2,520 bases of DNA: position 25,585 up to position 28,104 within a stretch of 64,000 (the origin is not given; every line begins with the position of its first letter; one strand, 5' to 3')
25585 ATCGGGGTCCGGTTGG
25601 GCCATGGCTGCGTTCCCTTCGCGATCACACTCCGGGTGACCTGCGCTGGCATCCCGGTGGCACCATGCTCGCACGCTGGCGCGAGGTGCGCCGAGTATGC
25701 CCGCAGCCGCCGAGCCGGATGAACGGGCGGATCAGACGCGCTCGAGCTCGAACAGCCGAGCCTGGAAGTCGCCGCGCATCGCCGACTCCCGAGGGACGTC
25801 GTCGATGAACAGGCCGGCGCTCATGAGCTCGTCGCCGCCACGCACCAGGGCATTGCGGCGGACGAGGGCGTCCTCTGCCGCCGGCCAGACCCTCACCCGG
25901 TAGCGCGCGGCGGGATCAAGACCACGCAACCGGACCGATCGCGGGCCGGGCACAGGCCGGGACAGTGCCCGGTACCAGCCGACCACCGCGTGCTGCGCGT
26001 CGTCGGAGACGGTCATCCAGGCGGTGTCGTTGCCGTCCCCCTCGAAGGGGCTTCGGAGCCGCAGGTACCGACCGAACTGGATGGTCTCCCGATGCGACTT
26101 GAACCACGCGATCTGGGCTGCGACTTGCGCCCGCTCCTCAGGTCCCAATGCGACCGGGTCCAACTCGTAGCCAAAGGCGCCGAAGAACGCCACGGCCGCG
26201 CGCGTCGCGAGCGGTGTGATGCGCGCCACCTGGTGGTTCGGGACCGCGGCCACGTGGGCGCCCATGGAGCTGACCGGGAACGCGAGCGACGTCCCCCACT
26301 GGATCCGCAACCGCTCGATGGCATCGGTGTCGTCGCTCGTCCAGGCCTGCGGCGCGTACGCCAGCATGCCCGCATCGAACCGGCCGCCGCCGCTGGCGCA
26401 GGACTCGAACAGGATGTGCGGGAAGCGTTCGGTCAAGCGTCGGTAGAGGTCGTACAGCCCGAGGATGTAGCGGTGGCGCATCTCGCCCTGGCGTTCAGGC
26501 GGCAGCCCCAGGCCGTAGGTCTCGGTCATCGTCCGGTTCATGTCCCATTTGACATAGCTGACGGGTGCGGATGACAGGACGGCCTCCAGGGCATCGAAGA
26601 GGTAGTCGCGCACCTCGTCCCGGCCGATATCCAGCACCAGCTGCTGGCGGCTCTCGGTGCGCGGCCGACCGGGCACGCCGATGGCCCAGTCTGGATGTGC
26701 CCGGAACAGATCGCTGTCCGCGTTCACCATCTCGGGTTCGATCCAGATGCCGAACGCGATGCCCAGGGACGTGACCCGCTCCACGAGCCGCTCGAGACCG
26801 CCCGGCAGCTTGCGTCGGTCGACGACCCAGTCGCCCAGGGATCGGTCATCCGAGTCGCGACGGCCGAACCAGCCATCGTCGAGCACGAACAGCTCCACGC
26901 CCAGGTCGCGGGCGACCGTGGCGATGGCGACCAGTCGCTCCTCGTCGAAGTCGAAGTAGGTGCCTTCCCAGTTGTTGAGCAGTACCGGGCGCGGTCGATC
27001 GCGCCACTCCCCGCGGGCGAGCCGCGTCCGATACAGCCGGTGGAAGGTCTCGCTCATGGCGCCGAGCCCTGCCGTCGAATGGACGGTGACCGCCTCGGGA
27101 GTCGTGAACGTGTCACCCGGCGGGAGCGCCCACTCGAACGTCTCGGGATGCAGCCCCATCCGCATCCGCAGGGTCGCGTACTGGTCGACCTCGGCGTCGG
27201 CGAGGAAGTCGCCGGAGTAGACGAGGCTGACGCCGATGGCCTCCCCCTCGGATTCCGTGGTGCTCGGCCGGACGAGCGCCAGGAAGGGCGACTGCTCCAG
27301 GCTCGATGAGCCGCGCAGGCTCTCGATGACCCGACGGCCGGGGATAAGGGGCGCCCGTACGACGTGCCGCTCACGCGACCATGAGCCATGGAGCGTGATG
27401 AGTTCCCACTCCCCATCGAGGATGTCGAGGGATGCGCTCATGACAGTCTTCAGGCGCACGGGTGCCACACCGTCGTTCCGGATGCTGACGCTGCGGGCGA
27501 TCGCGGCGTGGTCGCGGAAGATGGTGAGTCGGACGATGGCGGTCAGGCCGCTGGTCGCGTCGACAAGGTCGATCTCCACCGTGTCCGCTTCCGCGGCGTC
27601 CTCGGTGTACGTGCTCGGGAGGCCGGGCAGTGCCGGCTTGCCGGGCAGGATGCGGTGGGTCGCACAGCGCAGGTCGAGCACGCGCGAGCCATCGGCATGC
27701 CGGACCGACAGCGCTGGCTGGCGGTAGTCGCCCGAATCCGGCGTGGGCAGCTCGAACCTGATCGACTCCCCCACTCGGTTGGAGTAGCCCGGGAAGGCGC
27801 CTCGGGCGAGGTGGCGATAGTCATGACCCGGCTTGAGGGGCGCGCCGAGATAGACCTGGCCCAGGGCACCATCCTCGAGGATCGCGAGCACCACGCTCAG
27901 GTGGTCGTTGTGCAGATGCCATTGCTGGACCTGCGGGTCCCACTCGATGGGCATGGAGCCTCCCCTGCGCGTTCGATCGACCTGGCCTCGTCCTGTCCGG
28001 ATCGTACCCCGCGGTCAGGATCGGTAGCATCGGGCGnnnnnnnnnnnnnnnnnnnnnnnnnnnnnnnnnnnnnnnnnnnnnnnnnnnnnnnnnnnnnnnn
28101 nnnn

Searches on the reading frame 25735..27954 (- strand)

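Call 67: search_protein_families(library=pfam, proteins=[window:25735-27954:-], max_evalue=0.001)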
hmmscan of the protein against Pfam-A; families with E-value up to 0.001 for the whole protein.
window:25735-27954:- (740 aa): 3 families
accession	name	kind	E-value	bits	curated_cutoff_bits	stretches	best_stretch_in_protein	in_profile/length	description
PF02065.24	Melibiase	-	8e-157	522.1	27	1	282-628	1-347/347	Melibiase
PF16875.11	Glyco_hydro_36N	-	9.2e-78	261.6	27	1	29-277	1-252/253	Glycosyl hydrolase family 36 N-terminal domain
PF16874.11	Glyco_hydro_36C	-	2.2e-20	73.3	27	1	644-737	2-77/77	Glycosyl hydrolase family 36 C-terminal domain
